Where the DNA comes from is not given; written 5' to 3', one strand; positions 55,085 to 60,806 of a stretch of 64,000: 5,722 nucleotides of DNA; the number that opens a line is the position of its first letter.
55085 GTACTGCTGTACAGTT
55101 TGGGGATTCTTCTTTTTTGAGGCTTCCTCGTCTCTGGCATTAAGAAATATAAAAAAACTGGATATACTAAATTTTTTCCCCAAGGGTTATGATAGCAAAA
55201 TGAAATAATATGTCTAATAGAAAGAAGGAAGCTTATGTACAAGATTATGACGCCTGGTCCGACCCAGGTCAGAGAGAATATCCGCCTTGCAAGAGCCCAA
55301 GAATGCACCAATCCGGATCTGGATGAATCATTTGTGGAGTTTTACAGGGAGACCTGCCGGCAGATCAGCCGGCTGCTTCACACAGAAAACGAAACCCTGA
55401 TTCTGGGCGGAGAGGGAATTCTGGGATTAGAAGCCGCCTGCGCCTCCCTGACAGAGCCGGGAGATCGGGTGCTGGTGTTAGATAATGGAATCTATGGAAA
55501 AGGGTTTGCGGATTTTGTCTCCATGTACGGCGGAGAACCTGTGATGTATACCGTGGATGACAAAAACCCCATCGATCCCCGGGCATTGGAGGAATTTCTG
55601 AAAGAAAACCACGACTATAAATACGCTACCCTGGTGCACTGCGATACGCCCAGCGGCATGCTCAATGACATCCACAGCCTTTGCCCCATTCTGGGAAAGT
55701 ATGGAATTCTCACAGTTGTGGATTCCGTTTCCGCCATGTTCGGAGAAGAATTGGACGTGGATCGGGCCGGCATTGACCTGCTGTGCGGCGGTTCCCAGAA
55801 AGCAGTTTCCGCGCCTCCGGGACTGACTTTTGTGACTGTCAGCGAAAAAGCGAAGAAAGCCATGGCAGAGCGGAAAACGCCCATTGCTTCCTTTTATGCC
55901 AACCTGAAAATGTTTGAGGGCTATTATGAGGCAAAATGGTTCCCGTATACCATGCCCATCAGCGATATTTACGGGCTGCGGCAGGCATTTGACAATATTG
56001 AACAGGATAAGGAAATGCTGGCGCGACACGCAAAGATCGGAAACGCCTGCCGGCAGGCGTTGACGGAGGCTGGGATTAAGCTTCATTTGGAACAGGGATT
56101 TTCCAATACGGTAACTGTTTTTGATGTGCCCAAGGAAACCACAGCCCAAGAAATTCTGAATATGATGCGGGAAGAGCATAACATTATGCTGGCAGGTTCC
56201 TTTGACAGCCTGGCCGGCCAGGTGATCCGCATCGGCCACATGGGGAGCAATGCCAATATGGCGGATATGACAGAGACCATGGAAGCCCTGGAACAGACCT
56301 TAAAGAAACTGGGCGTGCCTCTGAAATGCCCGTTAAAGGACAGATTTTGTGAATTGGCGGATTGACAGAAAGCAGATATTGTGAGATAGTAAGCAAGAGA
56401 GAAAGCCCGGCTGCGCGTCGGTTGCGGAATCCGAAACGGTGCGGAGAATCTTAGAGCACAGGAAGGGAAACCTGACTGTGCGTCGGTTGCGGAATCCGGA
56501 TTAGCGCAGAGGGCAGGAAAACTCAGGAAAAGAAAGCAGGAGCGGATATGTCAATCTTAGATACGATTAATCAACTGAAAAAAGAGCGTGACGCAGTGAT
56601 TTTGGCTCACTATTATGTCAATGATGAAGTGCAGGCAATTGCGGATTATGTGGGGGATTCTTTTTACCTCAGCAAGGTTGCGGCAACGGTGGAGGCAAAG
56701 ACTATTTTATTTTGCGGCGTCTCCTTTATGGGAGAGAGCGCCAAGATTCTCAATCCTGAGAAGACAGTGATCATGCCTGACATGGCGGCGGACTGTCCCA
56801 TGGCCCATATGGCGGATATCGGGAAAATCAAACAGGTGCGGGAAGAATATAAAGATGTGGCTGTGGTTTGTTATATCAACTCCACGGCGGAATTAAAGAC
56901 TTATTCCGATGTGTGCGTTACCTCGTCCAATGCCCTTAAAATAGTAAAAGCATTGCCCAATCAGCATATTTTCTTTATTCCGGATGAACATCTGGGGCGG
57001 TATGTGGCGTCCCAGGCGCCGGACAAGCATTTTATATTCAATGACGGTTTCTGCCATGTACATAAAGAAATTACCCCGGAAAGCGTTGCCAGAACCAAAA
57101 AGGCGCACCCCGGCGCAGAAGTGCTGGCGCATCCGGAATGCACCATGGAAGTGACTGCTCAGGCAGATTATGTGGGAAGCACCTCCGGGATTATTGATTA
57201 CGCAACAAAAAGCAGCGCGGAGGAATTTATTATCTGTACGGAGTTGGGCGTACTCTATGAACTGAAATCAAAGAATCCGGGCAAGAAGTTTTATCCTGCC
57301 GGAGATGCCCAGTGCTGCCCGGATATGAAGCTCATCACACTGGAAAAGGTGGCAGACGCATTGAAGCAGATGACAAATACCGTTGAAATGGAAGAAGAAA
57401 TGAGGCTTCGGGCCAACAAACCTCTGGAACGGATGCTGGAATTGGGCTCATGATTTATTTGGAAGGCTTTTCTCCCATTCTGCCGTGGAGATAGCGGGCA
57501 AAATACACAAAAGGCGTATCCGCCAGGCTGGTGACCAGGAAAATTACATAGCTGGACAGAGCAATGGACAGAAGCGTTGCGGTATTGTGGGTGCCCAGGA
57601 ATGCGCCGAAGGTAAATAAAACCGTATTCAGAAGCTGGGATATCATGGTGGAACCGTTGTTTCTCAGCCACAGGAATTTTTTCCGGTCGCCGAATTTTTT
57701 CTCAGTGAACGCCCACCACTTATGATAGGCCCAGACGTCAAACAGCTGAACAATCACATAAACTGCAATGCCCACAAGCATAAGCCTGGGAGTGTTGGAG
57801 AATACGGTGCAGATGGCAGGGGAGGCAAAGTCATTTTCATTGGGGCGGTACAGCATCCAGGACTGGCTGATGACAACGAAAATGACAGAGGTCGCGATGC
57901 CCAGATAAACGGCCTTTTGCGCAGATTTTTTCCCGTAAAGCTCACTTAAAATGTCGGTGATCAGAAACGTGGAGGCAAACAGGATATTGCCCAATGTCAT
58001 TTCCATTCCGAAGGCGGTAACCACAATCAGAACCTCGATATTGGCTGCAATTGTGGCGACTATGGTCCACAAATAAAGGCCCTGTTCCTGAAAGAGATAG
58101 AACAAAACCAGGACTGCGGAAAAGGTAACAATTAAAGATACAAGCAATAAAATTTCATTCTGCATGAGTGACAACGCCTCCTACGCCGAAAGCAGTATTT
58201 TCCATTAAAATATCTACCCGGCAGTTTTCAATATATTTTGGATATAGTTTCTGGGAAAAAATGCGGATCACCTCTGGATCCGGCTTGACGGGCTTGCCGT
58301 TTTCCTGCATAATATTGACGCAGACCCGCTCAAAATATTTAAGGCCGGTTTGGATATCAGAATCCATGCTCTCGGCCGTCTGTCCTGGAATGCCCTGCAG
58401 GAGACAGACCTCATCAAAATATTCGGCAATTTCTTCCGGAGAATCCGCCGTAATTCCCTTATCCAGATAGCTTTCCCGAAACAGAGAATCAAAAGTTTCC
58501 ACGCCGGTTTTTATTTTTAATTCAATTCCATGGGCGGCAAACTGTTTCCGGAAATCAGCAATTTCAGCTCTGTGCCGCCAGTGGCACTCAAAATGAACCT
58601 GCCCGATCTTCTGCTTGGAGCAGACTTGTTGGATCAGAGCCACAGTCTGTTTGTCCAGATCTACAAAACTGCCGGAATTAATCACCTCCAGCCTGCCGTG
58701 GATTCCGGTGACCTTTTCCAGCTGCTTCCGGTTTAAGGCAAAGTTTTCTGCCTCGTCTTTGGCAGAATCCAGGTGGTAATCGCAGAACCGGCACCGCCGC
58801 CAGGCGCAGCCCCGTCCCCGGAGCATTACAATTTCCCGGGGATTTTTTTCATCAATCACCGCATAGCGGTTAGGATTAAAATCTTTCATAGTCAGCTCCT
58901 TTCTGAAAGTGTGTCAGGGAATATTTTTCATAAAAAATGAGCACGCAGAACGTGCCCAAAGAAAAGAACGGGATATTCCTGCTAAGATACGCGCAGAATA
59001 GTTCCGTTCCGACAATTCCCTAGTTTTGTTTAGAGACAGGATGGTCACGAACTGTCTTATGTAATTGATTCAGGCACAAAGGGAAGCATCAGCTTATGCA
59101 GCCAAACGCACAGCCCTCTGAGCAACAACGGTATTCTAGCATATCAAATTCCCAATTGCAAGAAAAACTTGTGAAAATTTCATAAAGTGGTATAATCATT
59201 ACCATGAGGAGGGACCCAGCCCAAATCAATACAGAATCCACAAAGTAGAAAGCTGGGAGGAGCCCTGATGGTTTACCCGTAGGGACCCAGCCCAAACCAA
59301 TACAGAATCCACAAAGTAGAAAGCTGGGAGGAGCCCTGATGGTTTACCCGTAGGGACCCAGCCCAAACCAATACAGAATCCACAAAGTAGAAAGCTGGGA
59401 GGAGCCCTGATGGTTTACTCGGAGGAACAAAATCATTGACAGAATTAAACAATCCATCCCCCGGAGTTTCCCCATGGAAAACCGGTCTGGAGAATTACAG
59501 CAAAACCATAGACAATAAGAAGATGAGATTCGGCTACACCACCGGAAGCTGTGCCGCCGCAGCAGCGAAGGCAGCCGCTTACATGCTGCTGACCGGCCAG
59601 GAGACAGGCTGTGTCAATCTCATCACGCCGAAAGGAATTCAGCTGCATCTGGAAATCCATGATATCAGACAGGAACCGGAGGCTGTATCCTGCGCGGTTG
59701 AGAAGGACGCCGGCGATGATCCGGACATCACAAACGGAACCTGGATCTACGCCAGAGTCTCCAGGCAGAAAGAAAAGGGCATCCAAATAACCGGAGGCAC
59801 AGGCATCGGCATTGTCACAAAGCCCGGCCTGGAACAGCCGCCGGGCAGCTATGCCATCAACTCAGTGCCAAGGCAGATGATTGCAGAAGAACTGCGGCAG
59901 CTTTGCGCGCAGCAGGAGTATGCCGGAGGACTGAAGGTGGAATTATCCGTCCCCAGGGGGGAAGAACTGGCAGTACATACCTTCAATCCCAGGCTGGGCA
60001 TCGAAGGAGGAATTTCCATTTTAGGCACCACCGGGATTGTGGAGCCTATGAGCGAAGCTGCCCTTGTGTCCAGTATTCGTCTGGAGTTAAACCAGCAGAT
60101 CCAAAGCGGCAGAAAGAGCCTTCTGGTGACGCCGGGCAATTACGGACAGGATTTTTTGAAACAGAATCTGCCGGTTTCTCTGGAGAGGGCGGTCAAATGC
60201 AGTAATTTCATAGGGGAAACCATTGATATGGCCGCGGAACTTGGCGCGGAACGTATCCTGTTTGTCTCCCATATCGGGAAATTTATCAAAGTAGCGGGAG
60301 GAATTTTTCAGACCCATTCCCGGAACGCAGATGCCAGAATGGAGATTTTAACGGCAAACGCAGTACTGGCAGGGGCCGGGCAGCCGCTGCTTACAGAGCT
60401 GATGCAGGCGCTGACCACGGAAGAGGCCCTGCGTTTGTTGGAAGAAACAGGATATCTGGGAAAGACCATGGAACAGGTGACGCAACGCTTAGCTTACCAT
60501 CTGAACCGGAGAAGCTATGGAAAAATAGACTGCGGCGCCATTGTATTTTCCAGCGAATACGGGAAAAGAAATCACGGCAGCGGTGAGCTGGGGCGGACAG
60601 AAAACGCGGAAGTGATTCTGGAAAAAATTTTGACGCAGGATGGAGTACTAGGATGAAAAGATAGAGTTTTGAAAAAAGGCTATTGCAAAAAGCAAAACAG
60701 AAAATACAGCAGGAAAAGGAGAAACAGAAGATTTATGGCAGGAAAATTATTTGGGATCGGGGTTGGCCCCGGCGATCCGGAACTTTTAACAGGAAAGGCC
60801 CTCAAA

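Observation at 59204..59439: cbi operon leader has no cobalamin riboswitch; instead three near-identical 71-nt repeats, each with an SD, an MVYP-stop mini-ORF and pseudoknot potential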

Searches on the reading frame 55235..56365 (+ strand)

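Call 7: search_protein_families(library=pfam, proteins=[window:55235-56365:+])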
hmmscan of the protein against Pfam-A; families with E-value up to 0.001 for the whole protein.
window:55235-56365:+ (376 aa): 1 family
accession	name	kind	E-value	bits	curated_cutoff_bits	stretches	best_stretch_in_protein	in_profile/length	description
PF00266.25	Aminotran_5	-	1.7e-21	77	21.5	1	29-319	37-335/371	Aminotransferase class-V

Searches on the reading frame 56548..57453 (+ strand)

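Call 7: search_protein_families(library=pfam, proteins=[window:56548-57453:+])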
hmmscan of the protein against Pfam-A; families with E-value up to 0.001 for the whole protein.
window:56548-57453:+ (301 aa): 1 family
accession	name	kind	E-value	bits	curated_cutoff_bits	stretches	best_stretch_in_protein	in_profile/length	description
PF02445.21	NadA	-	1.1e-125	419.2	27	1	6-298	2-295/295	Quinolinate synthetase A protein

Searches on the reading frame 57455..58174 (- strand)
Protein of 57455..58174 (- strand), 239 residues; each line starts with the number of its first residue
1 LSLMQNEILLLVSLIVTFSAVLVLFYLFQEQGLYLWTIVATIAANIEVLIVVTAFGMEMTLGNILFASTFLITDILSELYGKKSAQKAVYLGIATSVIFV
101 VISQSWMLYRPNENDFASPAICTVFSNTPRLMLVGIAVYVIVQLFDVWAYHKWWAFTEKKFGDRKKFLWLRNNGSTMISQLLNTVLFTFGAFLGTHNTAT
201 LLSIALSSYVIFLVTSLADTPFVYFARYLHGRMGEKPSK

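Call 7: search_protein_families(library=pfam, proteins=[window:57455-58174:-])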
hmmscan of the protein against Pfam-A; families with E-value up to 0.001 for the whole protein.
window:57455-58174:- (239 aa): 1 family
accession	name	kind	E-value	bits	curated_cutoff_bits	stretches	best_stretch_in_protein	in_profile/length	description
PF02592.20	Vut_1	-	3.3e-44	151.3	27.2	1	60-225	1-151/152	Putative vitamin uptake transporter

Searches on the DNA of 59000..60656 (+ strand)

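Call 4: search_rna_families(source=window, start=59000, end=59600, threshold=evalue, max_evalue=10, show_alignments=4)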
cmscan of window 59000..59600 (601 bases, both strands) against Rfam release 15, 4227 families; matches with E-value up to 10: 1.
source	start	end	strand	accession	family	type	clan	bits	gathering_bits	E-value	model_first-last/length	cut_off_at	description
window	59014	59060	-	RF00522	PreQ1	Cis-reg; riboswitch;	-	28.9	39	0.00079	1-45/45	no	PreQ1 (pre queuosine) riboswitch aptamer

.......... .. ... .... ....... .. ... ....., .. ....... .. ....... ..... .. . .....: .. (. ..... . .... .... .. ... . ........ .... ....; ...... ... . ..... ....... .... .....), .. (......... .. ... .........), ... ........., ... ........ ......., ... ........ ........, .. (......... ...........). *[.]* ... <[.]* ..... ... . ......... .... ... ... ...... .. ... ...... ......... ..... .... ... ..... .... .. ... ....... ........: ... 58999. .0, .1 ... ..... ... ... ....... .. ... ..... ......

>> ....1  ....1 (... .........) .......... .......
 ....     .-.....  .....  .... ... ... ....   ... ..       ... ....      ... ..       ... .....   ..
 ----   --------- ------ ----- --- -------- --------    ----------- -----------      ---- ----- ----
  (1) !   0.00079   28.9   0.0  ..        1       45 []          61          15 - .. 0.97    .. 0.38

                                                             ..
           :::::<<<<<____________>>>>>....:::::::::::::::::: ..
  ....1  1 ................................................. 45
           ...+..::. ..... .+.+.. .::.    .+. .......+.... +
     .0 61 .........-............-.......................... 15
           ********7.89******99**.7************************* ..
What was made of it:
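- On Cobalamin riboswitch (RF00174): No + strand hit at E <= 10 in 59000-59600 (call 4).
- Checked: On the + strand of 59000-59600 there is no hit even at E <= 10 (call 4).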

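Call 42: search_with_rna_model(model_id=R1, sources=[L003, L006, L012, L014, L017, L019, L021, L022, L023, L025, L026, L027, L029, L031, L033, L035, L040, L042, L044, L046, L051, L052, L065, L066, L067, L070, L074, L077, L079, L080, L087, L090, L091, L093, L101, L105, L107, L108, L109, L110, L111, L112, L113, L114, L115, L116, L117, L118, L119, L120, L121, L122, L123, L124, L125, L126, L127, L128, L129, L130, L131, L132, L133, L134, L135, L136, L137, L138, L139, L140, L141, L142, L143, L144, L145, L146], max_evalue=0.01, make_alignment=true)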
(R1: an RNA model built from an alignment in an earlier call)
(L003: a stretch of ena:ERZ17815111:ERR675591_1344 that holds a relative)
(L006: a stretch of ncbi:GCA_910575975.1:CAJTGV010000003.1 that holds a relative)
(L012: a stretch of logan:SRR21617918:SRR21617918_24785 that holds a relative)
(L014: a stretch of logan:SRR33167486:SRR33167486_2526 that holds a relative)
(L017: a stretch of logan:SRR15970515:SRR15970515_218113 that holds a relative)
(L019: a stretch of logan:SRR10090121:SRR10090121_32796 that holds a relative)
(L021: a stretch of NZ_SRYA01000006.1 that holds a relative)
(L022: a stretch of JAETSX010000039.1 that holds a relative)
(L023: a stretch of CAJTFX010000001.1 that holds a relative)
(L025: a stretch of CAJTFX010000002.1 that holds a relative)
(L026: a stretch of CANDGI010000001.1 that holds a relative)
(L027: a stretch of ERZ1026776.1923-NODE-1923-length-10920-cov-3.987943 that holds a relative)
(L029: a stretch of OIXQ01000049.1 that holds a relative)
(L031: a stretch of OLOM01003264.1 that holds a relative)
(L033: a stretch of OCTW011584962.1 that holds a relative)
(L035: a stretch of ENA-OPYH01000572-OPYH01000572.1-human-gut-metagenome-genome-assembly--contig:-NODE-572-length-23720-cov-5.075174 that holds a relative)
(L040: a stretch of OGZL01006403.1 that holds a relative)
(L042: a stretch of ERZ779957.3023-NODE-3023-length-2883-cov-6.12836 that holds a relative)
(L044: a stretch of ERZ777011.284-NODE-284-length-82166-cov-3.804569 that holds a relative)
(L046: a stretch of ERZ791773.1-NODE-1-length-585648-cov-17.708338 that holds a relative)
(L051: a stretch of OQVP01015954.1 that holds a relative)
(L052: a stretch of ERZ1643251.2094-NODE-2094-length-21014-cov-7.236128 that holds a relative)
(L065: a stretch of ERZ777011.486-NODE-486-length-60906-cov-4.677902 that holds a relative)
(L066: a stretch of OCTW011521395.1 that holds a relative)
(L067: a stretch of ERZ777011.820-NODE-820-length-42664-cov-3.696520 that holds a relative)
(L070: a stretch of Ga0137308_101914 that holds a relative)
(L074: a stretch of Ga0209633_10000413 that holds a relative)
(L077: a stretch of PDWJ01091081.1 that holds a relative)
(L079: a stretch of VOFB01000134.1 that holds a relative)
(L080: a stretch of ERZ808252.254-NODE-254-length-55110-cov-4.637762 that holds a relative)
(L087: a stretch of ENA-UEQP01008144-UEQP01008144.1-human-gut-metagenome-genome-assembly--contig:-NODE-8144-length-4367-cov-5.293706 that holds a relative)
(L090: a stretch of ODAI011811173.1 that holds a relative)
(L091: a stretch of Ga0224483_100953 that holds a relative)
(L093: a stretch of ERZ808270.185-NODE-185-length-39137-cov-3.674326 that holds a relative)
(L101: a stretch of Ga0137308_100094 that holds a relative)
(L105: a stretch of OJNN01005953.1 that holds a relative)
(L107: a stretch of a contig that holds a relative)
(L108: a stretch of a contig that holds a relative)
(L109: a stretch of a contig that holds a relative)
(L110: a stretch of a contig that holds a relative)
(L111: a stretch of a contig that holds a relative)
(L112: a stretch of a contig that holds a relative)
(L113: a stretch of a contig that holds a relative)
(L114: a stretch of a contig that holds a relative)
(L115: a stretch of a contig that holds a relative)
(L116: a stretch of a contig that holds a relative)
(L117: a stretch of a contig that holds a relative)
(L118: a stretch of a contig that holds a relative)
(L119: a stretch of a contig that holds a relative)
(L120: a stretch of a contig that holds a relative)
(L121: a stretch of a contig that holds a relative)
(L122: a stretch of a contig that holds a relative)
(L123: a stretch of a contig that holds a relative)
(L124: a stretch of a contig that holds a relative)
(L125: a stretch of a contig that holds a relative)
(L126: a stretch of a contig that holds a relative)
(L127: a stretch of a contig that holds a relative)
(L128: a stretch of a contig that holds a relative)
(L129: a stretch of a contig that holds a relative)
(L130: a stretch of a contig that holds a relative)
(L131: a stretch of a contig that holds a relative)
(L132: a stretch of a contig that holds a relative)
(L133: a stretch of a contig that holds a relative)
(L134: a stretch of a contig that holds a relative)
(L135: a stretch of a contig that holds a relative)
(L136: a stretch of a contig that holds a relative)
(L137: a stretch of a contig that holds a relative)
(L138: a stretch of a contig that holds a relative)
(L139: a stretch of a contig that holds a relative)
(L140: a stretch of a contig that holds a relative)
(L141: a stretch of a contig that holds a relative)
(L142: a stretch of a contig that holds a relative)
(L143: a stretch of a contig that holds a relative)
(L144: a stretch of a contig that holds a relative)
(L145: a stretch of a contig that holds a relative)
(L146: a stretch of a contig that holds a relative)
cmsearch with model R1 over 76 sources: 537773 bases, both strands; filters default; matches with E-value up to 0.01: 102.
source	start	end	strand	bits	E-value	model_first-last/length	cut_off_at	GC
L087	3976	4024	+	72.9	3.8e-20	1-49/49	no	0.57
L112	46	94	-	72.9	3.8e-20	1-49/49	no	0.57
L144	7322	7370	+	72.9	3.8e-20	1-49/49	no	0.57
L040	2943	2991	-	71.8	9.1e-20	1-49/49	no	0.61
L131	3573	3621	+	71.8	9.1e-20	1-49/49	no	0.61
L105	495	542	+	71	1.6e-19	1-49/49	no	0.62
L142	1653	1700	-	71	1.6e-19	1-49/49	no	0.62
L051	1080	1127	+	71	1.7e-19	1-49/49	no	0.6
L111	1428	1475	-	71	1.7e-19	1-49/49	no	0.6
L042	550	597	+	70.3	2.8e-19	1-49/49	no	0.6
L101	6176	6223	+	69.9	3.8e-19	1-49/49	no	0.65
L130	2503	2552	-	69.7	4.4e-19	1-49/49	no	0.66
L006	2715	2762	+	69.4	5.6e-19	1-49/49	no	0.52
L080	1279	1326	-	69.2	6.4e-19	1-49/49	no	0.62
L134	4827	4874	+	69.2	6.4e-19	1-49/49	no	0.62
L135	1364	1411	+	69.2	6.4e-19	1-49/49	no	0.62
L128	7850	7897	+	69.1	6.9e-19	1-49/49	no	0.62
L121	419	466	+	68.9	8.4e-19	1-49/49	no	0.65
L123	10649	10696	+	68.4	1.2e-18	1-49/49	no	0.62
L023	7725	7772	-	68.1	1.5e-18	1-49/49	no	0.52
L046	5219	5268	+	68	1.6e-18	1-49/49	no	0.62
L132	3161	3210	+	68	1.6e-18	1-49/49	no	0.62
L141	1135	1184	+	68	1.6e-18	1-49/49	no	0.62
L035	2945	2994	+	68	1.6e-18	1-49/49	no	0.64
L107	3520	3569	+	68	1.6e-18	1-49/49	no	0.64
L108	7507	7556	-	68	1.6e-18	1-49/49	no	0.64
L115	1902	1951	-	68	1.6e-18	1-49/49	no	0.64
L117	3031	3080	+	68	1.6e-18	1-49/49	no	0.64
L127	5188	5237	-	68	1.6e-18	1-49/49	no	0.64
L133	1641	1690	-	68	1.6e-18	1-49/49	no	0.64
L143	6707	6756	+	68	1.6e-18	1-49/49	no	0.64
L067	3539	3586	-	67.9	1.7e-18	1-49/49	no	0.62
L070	2852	2899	+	67.8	1.8e-18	1-49/49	no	0.71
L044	935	982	+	67.8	1.9e-18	1-49/49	no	0.56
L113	4989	5038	+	67.7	2e-18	1-49/49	no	0.58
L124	3162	3211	+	67.4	2.5e-18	1-49/49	no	0.5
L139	6656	6705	-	67.4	2.5e-18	1-49/49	no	0.5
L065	4686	4733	+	67.4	2.6e-18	1-49/49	no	0.62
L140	576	625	+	67.2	2.8e-18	1-49/49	no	0.64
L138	1851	1900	+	67.2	2.9e-18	1-49/49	no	0.66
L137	4303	4352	-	67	3.4e-18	1-49/49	no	0.62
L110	7766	7815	+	67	3.4e-18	1-49/49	no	0.64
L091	35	84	+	66.9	3.6e-18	1-49/49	no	0.56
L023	7640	7687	-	66.9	3.7e-18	1-49/49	no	0.52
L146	477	524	-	66.8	3.9e-18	1-49/49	no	0.6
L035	2872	2921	+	66.4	5.2e-18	1-49/49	no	0.6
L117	2958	3007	+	66.4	5.2e-18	1-49/49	no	0.6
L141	1062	1111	+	66.4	5.2e-18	1-49/49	no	0.6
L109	639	688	-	66.2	6.1e-18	1-49/49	no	0.62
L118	7983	8032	-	66.2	6.1e-18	1-49/49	no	0.62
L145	10239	10288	-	66.2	6.1e-18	1-49/49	no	0.62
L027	3720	3769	+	65.9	8.1e-18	1-49/49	no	0.62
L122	3436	3485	+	65.9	8.1e-18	1-49/49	no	0.62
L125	3392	3441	+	65.9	8.1e-18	1-49/49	no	0.62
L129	3721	3770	+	65.9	8.1e-18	1-49/49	no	0.62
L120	7411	7460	-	65.4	1.1e-17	1-49/49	no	0.62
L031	7812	7861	-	65.2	1.3e-17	1-49/49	no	0.62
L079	9670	9718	+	65.1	1.4e-17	1-49/49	no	0.55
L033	3340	3389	-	64.6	2.1e-17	1-49/49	no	0.56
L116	825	874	+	63.9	3.7e-17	1-49/49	no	0.6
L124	3255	3304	+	63.7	4e-17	1-49/49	no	0.54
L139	6563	6612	-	63.7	4e-17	1-49/49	no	0.54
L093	7123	7173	+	62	1.5e-16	1-49/49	no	0.57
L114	1806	1855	+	61.3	2.5e-16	1-49/49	no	0.62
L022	5133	5211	-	60.9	3.5e-16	1-49/49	no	0.58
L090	10154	10207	+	60.8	3.7e-16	1-49/49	no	0.61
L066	1156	1207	+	60.5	4.5e-16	1-49/49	no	0.5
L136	1896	1946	-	60.5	4.8e-16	1-49/49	no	0.57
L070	2921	2968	+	60.4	4.8e-16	1-49/49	no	0.67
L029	2297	2345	-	60.3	5.3e-16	1-49/49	no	0.55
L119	4099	4147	+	60.3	5.5e-16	1-49/49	no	0.65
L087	4069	4116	+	58.3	2.4e-15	1-49/49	no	0.67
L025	6424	6506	-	57.5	4.6e-15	1-49/49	no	0.57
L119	4031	4079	+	56.4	1e-14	1-49/49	no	0.61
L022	5284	5362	-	54.9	3.1e-14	1-49/49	no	0.56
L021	4377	4451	+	54.1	5.8e-14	1-49/49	no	0.53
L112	4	43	-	53.7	7.7e-14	5-45/49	no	0.65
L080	1131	1178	-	52.6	1.8e-13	1-49/49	no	0.65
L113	5062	5111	+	51.6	3.7e-13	1-49/49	no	0.56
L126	3904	3953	-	51.6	3.7e-13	1-49/49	no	0.56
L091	107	155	+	50.2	1.1e-12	1-49/49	no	0.59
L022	5363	5439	-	50.1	1.2e-12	1-49/49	no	0.56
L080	1082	1129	-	49.9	1.4e-12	1-49/49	no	0.54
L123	10554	10601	+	49.1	2.5e-12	1-49/49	no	0.58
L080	1230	1277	-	48.9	3.1e-12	1-49/49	no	0.52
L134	4876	4923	+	48.9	3.1e-12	1-49/49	no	0.52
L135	1413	1460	+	48.9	3.1e-12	1-49/49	no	0.52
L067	1819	1866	-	47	1.3e-11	1-49/49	no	0.56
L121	329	376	+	45.3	4.6e-11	1-49/49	no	0.54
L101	6258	6305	+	45.1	5.2e-11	1-49/49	no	0.6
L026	5184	5269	+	43.7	1.5e-10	1-49/49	no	0.52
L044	1084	1132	+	41.6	7.2e-10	1-49/49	no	0.59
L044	1010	1057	+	41.6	7.6e-10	1-49/49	no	0.6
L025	6507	6588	-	41.1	1.1e-09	1-49/49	no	0.54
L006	2808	2837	+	29.9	5.1e-06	10-40/49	no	0.7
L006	2892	2921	+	28.7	1.2e-05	10-40/49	no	0.73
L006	2934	2963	+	28.7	1.2e-05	10-40/49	no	0.73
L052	3429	3455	+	26.1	9.1e-05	12-38/49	no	0.67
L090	10127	10153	+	23.9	0.00046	1-49/49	no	0.59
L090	10208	10234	+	22.1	0.0019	1-49/49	no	0.63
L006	2766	2795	+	20.8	0.0049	10-40/49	no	0.67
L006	2850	2879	+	20.6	0.0057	10-40/49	no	0.7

Alignment A2: 102 matches aligned to the model, 95 columns, each read 5' to 3' on its own strand. Consensus structure (alignment columns), stored with it:
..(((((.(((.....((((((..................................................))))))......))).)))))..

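Call 57: search_rna_families(sources=[L003, L006, L012, L014, L017, L019], threshold=gathering)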
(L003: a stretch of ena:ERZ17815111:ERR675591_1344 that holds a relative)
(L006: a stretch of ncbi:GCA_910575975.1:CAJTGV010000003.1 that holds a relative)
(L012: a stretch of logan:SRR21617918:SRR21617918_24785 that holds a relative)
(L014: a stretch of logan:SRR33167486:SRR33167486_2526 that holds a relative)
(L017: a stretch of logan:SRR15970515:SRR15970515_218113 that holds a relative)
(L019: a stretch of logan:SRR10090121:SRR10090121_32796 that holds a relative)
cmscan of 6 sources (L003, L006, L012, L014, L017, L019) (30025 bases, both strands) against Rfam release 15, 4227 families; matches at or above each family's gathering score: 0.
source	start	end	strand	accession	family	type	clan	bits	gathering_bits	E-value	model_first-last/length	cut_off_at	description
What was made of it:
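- On Cobalamin riboswitch (RF00174): None in the cbiD loci of six relatives (call 57).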
